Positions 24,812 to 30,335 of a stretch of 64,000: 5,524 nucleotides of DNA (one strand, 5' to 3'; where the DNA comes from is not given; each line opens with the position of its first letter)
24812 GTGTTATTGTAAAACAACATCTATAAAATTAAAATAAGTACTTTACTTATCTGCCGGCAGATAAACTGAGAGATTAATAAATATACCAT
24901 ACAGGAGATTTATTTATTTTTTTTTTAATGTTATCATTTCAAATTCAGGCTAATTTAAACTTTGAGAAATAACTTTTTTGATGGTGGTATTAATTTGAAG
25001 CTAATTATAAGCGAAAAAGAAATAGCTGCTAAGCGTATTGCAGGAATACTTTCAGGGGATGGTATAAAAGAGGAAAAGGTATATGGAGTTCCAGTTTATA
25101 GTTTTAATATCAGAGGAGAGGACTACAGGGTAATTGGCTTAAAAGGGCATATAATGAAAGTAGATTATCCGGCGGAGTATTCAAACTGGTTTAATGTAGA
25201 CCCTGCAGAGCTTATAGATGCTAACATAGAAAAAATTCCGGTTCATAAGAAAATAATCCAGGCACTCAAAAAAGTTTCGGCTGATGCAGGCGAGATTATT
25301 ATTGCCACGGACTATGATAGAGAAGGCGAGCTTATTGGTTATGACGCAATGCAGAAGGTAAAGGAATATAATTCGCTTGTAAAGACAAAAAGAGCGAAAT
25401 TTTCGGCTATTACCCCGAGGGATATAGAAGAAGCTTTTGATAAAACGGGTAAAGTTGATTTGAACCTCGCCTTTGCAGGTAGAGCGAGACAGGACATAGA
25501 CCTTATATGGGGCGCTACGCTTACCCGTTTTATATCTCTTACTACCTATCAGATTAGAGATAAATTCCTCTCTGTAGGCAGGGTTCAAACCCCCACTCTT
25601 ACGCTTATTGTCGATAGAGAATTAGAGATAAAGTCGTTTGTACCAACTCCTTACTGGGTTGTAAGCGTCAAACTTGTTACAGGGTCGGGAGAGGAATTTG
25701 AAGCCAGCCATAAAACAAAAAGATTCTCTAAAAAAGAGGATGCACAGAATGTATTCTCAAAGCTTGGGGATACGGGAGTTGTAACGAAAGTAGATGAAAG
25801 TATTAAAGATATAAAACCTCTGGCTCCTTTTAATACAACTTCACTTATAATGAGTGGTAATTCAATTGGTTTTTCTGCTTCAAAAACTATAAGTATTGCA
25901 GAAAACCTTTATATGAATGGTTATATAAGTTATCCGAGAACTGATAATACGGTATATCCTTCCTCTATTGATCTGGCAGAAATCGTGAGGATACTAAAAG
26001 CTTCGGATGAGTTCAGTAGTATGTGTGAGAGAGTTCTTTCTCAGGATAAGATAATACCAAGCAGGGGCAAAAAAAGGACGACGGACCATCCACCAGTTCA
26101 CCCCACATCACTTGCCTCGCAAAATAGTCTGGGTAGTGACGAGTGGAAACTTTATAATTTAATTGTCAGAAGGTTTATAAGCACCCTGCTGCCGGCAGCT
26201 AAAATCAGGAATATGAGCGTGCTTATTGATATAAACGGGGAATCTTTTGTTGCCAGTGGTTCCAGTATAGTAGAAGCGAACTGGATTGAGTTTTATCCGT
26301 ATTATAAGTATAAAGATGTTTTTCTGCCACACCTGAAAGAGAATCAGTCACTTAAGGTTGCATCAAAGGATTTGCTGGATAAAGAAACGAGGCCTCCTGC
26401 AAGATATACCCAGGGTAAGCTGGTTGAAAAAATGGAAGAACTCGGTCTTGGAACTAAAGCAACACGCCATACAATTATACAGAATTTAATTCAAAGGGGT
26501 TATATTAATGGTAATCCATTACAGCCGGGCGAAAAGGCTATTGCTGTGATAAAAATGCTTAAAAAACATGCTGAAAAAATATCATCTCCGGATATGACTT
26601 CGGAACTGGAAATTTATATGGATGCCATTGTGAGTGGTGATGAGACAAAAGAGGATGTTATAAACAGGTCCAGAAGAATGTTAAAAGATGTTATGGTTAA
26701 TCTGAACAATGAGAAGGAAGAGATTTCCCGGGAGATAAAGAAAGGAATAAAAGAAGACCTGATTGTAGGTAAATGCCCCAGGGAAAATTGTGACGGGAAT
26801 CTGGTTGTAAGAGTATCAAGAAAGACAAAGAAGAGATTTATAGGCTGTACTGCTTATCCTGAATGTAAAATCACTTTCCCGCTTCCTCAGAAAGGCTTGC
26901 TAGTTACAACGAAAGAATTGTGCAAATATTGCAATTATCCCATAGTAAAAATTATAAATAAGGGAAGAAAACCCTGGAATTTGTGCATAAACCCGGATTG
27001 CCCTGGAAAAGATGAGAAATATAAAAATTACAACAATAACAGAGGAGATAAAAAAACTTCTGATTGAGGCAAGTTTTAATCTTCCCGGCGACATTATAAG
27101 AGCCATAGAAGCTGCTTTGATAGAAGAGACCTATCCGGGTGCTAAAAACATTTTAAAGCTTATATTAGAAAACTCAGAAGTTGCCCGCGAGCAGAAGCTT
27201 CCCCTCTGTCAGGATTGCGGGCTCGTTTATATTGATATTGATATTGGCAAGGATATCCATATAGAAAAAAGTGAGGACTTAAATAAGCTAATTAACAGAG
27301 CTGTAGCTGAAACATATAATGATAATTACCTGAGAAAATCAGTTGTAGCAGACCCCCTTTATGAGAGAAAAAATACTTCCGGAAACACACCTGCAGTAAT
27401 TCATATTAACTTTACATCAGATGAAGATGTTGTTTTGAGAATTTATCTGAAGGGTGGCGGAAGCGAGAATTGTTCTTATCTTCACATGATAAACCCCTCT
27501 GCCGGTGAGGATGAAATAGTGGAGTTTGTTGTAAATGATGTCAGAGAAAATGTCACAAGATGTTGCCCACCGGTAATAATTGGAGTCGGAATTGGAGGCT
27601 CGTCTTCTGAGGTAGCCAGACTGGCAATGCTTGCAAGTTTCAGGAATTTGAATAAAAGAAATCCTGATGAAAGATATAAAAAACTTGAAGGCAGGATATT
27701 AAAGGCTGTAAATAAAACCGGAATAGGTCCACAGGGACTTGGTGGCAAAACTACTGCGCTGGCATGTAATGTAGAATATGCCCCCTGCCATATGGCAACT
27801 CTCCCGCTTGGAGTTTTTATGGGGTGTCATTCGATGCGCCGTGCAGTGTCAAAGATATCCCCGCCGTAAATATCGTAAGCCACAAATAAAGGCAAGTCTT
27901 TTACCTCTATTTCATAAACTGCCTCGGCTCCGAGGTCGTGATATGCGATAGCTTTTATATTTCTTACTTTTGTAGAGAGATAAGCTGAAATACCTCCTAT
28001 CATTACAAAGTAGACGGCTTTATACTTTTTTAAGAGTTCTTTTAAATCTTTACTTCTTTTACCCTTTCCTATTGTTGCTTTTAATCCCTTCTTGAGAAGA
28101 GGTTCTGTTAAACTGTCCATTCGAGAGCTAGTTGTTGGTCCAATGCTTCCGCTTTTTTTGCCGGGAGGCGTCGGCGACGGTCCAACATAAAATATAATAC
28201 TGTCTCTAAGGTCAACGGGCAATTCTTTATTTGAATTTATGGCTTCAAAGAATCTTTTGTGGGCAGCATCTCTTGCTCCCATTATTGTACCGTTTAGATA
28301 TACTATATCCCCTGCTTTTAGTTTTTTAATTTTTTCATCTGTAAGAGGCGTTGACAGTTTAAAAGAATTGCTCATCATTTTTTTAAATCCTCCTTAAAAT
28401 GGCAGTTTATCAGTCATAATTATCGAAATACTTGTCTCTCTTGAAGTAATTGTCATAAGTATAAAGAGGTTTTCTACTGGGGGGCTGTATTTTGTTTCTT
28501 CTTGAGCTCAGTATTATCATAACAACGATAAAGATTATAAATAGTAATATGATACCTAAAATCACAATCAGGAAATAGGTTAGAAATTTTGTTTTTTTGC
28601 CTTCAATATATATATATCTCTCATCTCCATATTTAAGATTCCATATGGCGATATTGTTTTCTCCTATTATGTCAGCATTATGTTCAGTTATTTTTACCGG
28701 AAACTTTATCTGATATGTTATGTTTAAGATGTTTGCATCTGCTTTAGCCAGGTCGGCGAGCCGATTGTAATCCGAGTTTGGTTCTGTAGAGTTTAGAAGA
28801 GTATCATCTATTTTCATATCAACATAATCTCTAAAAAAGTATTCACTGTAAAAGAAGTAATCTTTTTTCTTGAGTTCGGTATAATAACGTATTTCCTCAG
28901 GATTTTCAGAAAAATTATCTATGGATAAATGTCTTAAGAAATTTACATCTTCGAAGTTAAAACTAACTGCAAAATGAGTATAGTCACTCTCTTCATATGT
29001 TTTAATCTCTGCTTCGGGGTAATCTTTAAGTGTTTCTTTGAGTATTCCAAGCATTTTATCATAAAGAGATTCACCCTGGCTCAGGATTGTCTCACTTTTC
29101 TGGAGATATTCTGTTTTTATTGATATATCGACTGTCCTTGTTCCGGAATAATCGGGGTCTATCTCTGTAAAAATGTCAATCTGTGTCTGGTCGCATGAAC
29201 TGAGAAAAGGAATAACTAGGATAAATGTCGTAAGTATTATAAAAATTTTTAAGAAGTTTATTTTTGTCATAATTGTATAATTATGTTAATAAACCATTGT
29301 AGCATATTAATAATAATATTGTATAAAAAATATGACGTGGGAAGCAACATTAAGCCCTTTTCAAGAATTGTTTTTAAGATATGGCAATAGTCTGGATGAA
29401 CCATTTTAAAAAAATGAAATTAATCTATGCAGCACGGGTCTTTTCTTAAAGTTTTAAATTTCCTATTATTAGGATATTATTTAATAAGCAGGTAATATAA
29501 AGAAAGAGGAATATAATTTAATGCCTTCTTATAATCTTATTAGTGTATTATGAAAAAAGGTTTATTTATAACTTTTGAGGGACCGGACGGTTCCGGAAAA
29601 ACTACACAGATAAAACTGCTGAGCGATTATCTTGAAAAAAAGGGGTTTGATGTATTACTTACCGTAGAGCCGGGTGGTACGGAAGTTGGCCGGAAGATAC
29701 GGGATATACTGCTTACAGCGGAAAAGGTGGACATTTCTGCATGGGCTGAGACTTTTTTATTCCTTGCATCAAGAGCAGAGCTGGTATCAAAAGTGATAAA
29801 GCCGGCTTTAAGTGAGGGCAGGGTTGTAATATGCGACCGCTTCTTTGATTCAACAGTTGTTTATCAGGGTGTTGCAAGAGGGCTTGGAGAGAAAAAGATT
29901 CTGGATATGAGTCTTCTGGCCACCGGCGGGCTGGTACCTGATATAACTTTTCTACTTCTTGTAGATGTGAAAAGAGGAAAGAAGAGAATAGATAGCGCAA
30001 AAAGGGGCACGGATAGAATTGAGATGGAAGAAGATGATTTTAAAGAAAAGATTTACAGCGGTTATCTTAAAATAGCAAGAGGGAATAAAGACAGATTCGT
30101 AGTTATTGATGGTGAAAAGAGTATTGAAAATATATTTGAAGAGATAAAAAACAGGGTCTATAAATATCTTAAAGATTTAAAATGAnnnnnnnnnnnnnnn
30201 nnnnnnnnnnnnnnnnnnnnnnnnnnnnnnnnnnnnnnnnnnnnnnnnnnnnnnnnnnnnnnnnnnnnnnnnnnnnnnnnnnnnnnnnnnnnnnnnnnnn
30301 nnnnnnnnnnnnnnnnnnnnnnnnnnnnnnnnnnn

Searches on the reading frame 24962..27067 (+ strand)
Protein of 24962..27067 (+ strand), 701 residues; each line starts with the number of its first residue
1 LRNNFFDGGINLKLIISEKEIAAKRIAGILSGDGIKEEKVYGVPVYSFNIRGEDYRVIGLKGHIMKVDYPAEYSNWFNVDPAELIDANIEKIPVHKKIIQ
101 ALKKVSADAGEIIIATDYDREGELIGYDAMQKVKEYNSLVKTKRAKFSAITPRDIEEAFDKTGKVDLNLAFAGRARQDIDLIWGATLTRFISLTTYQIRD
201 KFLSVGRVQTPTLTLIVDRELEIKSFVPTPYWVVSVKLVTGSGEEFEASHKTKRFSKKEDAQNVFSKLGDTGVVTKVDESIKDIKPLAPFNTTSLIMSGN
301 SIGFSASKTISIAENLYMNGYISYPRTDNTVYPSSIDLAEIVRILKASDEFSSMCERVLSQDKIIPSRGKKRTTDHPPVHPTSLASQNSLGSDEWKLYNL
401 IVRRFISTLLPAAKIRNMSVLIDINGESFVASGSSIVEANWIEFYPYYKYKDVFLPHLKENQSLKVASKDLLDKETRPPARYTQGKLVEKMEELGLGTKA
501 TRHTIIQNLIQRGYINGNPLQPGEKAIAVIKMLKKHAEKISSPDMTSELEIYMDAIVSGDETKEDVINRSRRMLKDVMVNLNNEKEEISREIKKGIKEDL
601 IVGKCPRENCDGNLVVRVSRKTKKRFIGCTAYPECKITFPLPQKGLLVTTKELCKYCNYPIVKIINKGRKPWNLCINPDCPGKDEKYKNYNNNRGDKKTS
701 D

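Call 76: search_protein_families(library=ncbifam, proteins=[window:24962-27067:+], max_evalue=0.00001)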
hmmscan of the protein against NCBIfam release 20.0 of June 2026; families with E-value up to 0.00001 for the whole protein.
window:24962-27067:+ (701 aa): 12 families
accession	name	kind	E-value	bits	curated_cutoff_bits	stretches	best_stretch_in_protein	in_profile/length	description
NF005555.0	PRK07220.1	equivalog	5.3e-271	901.2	635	1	13-698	2-676/740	DNA topoisomerase I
NF011532.0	PRK14973.1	equivalog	3.5e-217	723.4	930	1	13-675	2-659/936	DNA topoisomerase I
TIGR01057.1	topA_arch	equivalog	3.6e-145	484.6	458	1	16-635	1-618/618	DNA topoisomerase I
NF004438.0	PRK05776.1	equivalog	8.4e-141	470.4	793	1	12-659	9-663/677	DNA topoisomerase I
TIGR01051.1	topA_bact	equivalog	1e-89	302.2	456.4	1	52-638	18-628/632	type I DNA topoisomerase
NF005829.0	PRK07726.1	subfamily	1.6e-88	298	597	1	13-605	2-620/669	DNA topoisomerase 3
TIGR01056.1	topB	subfamily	1.8e-78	264.7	515.75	1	13-636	3-641/706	DNA topoisomerase III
NF006032.0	PRK08173.1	equivalog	2.7e-63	214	1058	1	13-583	4-610/863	DNA topoisomerase III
NF006451.0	PRK08780.1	equivalog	2.1e-57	195.2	1265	1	52-591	22-583/824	DNA topoisomerase I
TIGR01054.1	rgy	equivalog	1.5e-56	191.7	471.7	1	89-570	699-1165/1172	reverse gyrase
NF004966.0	PRK06319.1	equivalog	4.5e-46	157.4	868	1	61-635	31-622/862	DNA topoisomerase I/SWI domain fusion protein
NF011313.0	PRK14724.1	equivalog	1.1e-42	145.9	1088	1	51-612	36-652/988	DNA topoisomerase III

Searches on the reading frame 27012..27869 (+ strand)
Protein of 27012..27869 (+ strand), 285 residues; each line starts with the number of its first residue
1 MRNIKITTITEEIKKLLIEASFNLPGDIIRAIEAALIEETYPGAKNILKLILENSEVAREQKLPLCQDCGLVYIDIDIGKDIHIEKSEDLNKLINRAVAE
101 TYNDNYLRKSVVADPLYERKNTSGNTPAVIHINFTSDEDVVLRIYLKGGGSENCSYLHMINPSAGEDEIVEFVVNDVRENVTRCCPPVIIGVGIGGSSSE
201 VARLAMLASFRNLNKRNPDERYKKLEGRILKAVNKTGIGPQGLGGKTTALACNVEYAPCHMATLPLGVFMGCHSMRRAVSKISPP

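Call 47: search_protein_families(library=pfam, proteins=[window:27012-27869:+], max_evalue=0.0001)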
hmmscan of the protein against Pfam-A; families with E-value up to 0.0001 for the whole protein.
window:27012-27869:+ (285 aa): 1 family
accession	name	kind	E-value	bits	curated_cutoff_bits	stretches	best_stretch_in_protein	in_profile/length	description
PF05681.19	Fumerase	-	6.1e-96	321.3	25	1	11-279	2-268/270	Fumarate hydratase (Fumerase)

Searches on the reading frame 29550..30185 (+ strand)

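Call 48: search_protein_families(library=pfam, proteins=[window:29550-30185:+], max_evalue=0.0001)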
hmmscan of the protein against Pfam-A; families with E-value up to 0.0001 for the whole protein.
window:29550-30185:+ (211 aa): 2 families
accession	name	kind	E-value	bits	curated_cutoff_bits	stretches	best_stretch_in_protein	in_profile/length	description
PF02223.23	Thymidylate_kin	-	7.6e-50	169.6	27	1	9-199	1-185/185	Thymidylate kinase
PF13521.12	AAA_28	-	5.8e-05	23.8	27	0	7-109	2-93/164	AAA domain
